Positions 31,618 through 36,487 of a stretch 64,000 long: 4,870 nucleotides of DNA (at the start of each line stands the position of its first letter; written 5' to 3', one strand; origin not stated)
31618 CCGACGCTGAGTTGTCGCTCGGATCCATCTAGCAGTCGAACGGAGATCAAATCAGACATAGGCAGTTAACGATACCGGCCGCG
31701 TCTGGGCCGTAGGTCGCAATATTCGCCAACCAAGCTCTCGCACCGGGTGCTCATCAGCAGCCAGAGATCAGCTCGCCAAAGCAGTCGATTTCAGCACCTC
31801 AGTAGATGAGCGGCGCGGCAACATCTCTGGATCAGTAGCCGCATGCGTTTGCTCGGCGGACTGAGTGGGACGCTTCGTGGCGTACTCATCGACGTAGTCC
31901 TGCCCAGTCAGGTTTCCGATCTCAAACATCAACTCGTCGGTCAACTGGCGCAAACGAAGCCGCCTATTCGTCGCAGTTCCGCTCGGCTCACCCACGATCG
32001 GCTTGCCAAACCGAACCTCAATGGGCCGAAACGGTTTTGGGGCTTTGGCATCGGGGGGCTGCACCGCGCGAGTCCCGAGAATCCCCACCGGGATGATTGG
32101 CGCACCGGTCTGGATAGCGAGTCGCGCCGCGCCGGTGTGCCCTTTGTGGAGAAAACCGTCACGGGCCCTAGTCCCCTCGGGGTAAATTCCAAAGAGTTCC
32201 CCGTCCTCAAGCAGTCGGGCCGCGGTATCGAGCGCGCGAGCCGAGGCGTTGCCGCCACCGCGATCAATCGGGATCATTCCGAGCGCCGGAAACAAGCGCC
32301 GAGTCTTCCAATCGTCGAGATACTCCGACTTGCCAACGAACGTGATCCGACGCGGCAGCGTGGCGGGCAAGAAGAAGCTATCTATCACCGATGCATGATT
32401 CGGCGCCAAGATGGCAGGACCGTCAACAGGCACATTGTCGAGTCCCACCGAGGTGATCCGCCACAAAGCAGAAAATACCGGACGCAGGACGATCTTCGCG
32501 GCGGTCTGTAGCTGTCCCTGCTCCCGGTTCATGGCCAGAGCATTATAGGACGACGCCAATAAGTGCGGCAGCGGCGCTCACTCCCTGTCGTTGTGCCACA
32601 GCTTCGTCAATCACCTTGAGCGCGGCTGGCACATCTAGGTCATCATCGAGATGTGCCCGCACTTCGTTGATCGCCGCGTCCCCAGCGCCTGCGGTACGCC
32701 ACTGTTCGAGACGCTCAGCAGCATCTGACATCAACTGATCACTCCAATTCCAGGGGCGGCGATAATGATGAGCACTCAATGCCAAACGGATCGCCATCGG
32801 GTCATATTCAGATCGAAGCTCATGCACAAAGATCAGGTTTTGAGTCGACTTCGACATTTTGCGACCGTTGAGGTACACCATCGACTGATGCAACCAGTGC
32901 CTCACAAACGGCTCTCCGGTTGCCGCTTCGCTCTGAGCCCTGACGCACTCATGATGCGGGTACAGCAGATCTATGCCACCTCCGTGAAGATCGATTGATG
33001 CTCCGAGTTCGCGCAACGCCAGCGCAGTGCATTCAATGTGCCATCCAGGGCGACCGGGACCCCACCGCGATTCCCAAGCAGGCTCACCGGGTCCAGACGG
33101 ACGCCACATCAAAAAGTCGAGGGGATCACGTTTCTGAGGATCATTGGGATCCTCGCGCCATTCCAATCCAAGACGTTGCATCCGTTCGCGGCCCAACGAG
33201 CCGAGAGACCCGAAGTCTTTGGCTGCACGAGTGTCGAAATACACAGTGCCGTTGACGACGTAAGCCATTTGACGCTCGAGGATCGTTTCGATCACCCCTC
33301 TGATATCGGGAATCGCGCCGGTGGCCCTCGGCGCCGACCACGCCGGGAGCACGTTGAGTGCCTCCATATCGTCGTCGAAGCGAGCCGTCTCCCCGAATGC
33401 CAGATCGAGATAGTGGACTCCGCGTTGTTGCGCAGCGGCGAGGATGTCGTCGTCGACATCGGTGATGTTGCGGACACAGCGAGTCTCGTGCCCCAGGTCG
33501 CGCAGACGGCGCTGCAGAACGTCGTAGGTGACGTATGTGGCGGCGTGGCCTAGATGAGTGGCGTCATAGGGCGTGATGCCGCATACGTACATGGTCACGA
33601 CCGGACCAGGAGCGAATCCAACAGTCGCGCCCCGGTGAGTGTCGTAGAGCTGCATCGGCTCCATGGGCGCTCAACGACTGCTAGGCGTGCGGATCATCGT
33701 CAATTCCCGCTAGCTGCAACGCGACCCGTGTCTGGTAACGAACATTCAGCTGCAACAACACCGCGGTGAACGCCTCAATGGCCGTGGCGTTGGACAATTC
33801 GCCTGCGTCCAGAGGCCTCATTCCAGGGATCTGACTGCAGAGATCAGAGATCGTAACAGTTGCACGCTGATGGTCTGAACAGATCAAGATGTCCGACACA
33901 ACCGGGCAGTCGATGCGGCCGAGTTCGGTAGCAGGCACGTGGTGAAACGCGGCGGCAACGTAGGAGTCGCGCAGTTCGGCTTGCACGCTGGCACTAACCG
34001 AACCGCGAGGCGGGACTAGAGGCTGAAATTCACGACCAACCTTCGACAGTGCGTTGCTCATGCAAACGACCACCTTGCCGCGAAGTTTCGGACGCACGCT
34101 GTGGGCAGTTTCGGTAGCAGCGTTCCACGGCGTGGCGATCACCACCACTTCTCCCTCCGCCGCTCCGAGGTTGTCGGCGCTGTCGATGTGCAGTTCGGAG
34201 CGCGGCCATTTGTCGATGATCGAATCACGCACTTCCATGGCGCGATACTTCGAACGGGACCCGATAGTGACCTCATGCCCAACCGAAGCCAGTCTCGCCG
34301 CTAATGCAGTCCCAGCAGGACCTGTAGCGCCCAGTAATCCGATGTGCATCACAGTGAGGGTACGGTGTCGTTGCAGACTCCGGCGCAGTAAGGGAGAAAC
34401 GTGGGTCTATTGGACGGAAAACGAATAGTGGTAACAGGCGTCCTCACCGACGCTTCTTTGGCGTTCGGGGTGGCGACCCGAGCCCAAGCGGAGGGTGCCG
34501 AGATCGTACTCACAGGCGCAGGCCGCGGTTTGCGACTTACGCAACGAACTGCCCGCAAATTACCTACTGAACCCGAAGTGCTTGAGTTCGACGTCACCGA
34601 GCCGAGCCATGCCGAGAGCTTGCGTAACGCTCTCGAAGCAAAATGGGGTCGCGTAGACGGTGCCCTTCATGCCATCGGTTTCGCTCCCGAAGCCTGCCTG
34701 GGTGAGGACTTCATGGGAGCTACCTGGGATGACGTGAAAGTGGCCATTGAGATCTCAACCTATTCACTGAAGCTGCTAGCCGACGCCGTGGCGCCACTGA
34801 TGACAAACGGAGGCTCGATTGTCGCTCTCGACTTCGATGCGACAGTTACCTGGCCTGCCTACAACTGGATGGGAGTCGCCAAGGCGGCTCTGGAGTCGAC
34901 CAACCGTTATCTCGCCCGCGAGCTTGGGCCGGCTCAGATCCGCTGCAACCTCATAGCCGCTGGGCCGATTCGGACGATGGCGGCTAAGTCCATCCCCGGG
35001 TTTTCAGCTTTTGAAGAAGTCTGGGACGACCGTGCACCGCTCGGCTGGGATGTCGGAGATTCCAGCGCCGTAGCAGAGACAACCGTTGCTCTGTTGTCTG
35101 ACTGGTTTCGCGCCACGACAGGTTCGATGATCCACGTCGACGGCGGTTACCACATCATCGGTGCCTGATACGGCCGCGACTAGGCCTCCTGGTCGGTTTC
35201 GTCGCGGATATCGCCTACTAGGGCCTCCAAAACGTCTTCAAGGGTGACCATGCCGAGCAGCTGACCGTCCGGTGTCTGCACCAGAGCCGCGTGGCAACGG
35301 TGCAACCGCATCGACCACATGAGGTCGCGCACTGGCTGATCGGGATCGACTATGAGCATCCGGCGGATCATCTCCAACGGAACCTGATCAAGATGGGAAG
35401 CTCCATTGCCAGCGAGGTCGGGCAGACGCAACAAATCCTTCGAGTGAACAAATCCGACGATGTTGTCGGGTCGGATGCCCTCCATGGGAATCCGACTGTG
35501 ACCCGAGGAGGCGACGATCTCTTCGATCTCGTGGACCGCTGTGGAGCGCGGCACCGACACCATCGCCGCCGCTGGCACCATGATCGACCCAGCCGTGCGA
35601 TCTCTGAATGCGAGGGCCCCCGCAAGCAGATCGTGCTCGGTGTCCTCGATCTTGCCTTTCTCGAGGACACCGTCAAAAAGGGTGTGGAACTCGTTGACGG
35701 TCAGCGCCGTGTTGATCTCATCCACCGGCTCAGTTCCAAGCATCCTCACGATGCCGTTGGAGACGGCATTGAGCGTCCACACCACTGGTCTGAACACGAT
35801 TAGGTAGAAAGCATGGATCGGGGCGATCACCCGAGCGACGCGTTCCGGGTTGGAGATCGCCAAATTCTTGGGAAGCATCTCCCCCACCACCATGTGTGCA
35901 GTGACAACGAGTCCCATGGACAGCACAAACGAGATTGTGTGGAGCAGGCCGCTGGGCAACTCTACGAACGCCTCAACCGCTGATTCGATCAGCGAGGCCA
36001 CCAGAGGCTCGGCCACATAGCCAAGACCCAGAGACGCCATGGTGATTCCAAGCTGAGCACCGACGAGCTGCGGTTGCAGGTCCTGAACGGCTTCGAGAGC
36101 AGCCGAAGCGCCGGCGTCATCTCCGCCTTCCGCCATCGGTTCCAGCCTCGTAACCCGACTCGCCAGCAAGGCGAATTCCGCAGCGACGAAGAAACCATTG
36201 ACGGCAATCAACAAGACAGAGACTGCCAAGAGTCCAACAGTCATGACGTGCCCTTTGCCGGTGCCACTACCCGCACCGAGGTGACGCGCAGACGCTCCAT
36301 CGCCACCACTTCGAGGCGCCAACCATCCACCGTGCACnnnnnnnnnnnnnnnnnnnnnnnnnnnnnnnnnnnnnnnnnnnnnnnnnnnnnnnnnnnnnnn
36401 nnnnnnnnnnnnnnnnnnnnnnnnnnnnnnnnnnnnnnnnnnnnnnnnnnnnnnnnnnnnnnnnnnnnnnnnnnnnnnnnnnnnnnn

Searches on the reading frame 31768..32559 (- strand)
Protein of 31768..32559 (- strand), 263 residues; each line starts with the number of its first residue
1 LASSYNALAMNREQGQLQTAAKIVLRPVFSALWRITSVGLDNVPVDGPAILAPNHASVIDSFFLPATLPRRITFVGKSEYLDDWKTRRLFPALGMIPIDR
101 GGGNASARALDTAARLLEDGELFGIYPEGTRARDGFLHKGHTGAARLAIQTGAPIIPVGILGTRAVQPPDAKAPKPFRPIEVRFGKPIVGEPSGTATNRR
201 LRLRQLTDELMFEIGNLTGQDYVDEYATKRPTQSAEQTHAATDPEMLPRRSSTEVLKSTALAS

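Call 49: search_protein_families(library=pfam, proteins=[window:31768-32559:-], max_evalue=1e-8)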
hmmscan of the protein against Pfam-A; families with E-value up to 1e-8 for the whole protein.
window:31768-32559:- (263 aa): 1 family
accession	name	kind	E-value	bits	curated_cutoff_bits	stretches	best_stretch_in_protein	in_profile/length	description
PF01553.26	Acyltransferase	-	1.6e-31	109.3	23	1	34-160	1-131/132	Acyltransferase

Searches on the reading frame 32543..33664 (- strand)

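Call 49: search_protein_families(library=pfam, proteins=[window:32543-33664:-], max_evalue=1e-8)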
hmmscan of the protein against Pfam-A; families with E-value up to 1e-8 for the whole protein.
window:32543-33664:- (373 aa): 2 families
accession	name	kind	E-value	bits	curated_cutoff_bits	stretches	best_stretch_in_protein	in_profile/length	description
PF01406.26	tRNA-synt_1e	-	1.5e-96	323.8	27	1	23-315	10-299/301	tRNA synthetases class I (C) catalytic domain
PF09334.17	tRNA-synt_1g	-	2.3e-09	36.9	20.1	0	34-105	12-83/391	tRNA synthetases class I (M)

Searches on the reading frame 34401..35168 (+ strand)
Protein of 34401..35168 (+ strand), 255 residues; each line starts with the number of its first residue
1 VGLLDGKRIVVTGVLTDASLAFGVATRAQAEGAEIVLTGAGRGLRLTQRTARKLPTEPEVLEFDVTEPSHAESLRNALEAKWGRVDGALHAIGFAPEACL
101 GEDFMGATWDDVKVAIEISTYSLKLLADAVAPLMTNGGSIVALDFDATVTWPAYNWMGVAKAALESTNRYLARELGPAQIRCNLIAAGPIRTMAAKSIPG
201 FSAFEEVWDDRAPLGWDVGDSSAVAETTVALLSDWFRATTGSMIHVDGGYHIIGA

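Call 50: search_protein_families(library=pfam, proteins=[window:34401-35168:+], max_evalue=1e-8)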
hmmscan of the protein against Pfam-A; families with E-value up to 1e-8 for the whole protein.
window:34401-35168:+ (255 aa): 2 families
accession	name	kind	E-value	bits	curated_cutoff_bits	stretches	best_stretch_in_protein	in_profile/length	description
PF13561.12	adh_short_C2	-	2.2e-70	237.3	27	1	13-251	1-236/236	Enoyl-(Acyl carrier protein) reductase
PF00106.31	adh_short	-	7.6e-15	55.3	26.6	1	8-198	2-190/195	short chain dehydrogenase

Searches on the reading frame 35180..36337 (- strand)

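Call 50: search_protein_families(library=pfam, proteins=[window:35180-36337:-], max_evalue=1e-8)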
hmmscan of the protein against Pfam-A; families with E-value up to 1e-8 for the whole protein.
window:35180-36337:- (385 aa): 2 families
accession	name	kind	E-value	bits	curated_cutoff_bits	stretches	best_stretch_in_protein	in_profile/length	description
PF01595.25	CNNM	-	3.1e-41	141.5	28.4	1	39-234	2-181/181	Cyclin M transmembrane N-terminal domain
PF00571.33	CBS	-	1.5e-13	51.3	24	0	323-374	5-56/57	CBS domain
